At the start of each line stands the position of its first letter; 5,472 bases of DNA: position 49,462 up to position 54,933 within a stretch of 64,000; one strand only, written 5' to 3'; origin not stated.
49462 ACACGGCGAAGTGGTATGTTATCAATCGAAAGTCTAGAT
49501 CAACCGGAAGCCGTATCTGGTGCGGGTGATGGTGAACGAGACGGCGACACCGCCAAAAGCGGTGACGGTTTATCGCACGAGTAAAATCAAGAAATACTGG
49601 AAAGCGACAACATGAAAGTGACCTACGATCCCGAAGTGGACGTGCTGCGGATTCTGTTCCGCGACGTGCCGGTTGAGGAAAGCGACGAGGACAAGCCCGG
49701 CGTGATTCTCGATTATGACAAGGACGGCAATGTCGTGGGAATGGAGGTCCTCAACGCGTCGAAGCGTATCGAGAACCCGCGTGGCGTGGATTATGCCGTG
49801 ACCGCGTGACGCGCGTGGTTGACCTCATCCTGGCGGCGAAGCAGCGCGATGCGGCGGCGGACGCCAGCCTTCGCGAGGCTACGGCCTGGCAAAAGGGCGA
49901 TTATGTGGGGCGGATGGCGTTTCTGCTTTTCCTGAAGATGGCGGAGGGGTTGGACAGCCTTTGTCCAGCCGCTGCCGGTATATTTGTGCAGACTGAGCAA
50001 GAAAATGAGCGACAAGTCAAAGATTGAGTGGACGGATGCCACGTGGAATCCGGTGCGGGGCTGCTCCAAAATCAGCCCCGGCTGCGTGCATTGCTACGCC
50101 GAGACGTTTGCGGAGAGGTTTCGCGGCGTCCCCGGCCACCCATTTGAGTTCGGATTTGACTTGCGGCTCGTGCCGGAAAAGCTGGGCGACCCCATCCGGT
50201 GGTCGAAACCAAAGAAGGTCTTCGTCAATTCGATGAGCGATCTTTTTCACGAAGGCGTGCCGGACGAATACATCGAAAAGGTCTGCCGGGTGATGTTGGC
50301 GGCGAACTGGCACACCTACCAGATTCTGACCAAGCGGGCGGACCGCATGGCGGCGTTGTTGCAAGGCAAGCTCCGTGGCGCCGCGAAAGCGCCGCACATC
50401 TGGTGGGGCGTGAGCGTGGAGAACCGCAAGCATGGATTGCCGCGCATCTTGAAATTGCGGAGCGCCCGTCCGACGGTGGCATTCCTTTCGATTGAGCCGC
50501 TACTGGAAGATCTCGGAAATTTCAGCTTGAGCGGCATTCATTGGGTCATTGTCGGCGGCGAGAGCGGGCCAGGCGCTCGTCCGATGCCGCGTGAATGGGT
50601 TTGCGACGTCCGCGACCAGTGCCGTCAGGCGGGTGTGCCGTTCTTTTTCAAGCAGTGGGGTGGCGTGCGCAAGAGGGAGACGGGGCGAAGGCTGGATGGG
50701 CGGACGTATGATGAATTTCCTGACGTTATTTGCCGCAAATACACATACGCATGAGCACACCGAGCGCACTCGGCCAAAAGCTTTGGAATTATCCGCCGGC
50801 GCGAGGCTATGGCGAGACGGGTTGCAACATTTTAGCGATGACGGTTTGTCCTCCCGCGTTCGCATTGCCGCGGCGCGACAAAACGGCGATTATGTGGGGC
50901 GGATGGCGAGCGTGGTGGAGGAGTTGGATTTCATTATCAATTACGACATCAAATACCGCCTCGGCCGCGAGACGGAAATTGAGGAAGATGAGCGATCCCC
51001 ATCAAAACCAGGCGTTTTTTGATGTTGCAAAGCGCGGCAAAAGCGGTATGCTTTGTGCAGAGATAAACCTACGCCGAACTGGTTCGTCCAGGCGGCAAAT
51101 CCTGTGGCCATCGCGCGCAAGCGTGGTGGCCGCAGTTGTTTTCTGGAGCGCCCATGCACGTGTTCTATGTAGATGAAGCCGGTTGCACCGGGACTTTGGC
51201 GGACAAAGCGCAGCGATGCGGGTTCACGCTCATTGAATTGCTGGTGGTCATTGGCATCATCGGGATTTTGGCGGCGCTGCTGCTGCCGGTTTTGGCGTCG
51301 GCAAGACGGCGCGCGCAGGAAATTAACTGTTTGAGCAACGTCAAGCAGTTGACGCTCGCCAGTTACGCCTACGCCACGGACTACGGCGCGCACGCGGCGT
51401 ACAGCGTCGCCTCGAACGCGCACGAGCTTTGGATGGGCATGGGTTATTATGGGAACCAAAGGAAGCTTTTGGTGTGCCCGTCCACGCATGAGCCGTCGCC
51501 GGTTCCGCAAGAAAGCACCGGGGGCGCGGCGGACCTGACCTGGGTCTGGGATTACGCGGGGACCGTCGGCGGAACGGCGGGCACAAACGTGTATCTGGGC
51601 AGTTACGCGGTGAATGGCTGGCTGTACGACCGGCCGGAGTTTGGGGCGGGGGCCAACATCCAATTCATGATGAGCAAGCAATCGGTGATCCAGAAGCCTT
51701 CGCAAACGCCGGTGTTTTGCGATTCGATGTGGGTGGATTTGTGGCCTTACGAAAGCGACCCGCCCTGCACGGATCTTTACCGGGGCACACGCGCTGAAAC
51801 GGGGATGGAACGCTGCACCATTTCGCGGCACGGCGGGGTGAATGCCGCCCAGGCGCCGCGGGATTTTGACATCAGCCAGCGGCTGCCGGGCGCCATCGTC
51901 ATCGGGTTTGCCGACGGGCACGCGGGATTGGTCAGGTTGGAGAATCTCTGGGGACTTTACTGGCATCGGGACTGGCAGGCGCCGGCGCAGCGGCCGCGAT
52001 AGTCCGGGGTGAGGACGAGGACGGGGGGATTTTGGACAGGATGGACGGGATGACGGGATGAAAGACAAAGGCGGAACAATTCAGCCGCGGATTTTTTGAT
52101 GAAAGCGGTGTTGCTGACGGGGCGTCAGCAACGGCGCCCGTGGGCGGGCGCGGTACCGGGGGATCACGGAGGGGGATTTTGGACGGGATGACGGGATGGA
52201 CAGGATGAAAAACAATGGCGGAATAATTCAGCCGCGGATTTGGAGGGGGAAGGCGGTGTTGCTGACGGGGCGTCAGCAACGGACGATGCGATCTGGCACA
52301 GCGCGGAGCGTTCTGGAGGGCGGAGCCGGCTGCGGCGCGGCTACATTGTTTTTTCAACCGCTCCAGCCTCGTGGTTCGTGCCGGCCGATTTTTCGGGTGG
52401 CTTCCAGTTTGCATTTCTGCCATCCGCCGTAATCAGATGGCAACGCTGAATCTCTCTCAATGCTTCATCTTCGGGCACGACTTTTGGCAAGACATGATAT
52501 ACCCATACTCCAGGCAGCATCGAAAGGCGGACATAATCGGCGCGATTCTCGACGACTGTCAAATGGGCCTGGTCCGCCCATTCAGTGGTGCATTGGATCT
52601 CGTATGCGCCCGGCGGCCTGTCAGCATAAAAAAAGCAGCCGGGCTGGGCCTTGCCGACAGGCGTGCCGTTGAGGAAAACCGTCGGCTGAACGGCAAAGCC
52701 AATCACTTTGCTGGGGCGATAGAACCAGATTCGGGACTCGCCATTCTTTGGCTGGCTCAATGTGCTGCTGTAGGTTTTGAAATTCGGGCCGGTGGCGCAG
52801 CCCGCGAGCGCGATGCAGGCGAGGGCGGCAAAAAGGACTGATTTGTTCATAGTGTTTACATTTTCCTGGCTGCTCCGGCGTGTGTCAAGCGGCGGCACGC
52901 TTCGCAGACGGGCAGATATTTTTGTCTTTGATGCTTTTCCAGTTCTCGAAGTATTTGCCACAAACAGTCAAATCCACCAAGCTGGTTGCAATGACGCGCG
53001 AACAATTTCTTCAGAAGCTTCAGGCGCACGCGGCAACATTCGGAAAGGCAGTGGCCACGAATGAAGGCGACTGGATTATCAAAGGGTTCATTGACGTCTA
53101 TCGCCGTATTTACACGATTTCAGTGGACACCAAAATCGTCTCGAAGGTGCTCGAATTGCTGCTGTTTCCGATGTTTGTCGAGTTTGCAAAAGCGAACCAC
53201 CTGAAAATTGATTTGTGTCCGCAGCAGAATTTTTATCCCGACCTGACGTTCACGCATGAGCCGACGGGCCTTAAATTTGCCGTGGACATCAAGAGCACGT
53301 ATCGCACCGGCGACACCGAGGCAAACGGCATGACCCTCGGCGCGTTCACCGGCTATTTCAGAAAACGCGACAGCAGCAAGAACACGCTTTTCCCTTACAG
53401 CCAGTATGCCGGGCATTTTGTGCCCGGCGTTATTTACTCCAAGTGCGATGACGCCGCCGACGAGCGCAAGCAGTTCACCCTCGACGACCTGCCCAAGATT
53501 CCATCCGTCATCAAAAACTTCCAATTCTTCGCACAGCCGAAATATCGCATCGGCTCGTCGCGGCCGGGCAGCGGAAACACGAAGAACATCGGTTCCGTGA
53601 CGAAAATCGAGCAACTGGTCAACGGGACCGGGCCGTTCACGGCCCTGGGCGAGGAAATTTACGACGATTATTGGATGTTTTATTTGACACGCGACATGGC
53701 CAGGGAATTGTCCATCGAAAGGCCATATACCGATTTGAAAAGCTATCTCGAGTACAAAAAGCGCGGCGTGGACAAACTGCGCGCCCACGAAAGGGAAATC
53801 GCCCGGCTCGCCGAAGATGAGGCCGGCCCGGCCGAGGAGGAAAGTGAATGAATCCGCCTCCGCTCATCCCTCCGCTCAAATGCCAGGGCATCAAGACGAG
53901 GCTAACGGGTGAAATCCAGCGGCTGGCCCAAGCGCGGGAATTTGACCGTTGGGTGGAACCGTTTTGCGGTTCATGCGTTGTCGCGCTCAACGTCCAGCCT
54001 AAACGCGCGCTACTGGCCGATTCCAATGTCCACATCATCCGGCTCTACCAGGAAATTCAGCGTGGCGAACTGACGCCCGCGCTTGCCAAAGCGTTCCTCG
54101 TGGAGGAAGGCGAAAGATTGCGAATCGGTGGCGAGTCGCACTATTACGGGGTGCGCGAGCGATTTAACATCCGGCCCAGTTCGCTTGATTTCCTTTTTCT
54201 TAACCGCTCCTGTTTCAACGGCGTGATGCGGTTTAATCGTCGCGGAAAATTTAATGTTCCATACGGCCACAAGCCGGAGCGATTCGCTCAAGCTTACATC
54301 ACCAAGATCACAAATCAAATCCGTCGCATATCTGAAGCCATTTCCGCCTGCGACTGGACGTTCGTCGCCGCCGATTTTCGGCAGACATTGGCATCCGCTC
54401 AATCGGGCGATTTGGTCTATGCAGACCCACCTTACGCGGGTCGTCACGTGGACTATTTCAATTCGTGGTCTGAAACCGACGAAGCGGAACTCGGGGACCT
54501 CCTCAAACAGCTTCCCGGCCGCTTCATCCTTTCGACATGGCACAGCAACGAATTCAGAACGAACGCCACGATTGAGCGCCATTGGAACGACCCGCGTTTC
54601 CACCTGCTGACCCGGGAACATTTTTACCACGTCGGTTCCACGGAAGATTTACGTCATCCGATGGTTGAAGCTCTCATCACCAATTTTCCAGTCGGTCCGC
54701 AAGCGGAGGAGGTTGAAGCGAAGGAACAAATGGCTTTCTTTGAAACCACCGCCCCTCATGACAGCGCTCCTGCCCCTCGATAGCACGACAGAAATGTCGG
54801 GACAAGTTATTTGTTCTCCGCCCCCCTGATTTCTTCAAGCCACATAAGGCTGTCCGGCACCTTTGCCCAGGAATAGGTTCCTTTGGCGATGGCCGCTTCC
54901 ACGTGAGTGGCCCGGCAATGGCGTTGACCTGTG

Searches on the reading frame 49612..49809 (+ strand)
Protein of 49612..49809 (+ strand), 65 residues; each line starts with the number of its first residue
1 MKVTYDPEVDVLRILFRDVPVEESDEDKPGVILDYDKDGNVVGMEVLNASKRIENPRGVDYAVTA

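Call 36: search_protein_families(library=pfam, proteins=[window:49612-49809:+], max_evalue=0.001)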
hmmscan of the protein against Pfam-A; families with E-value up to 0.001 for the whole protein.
window:49612-49809:+ (65 aa): 1 family
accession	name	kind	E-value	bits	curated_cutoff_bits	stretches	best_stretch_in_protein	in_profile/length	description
PF10049.14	DUF2283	-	1.6e-21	76.7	23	1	2-50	1-49/49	Protein of unknown function (DUF2283)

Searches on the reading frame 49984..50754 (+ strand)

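Call 36: search_protein_families(library=pfam, proteins=[window:49984-50754:+], max_evalue=0.001)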
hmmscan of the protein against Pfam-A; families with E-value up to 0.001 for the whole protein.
window:49984-50754:+ (256 aa): 1 family
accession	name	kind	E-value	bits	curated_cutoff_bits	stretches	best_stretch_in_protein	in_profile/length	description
PF07505.17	DUF5131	-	1.2e-95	320.1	28.9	1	11-246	1-243/243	Protein of unknown function (DUF5131)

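Call 86: search_protein_families(library=phrogs, proteins=[window:49984-50754:+], max_evalue=0.001)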
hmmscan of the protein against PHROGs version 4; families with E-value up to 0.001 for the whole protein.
window:49984-50754:+ (256 aa): 1 family
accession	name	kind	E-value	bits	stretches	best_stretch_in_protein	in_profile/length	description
phrog_2045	-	unknown function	7e-94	315.6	1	8-227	1-233/299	-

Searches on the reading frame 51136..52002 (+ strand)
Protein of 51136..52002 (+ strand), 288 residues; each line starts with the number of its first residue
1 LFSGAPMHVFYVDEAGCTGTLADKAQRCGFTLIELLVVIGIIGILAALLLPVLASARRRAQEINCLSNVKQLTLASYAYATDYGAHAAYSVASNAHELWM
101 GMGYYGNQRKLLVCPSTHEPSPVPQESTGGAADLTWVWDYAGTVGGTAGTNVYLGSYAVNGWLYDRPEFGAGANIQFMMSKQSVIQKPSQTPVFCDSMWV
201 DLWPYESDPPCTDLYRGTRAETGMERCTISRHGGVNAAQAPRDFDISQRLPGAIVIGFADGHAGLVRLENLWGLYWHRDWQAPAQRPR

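Call 36: search_protein_families(library=pfam, proteins=[window:51136-52002:+], max_evalue=0.001)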
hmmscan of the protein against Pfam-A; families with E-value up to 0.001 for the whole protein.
window:51136-52002:+ (288 aa): 1 family
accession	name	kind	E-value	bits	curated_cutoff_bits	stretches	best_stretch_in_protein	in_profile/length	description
PF07963.17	N_methyl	-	8.5e-08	31.9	21.2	1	26-50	3-27/27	Prokaryotic N-terminal methylation motif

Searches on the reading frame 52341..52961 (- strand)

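Call 36: search_protein_families(library=pfam, proteins=[window:52341-52961:-], max_evalue=0.001)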
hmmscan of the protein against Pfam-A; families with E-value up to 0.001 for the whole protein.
window:52341-52961:- (206 aa): 1 family
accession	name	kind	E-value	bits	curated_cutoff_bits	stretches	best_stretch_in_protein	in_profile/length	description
PF11008.14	DUF2846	-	2.1e-11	44.2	34.3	1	73-150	2-82/92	Protein of unknown function (DUF2846)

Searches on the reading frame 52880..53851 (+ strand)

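Call 36: search_protein_families(library=pfam, proteins=[window:52880-53851:+], max_evalue=0.001)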
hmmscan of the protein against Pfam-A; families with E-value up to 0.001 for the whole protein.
window:52880-53851:+ (323 aa): 1 family
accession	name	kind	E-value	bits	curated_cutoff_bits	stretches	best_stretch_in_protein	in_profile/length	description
PF09233.17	Endonuc-EcoRV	-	1.6e-102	342.5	25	1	58-294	2-244/244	Restriction endonuclease EcoRV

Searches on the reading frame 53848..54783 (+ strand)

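Call 36: search_protein_families(library=pfam, proteins=[window:53848-54783:+], max_evalue=0.001)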
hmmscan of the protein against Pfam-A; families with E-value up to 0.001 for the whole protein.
window:53848-54783:+ (311 aa): 1 family
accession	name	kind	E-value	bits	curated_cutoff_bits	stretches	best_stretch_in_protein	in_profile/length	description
PF02086.21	MethyltransfD12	-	5.4e-42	144.7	22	1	13-261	2-252/253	D12 class N6 adenine-specific DNA methyltransferase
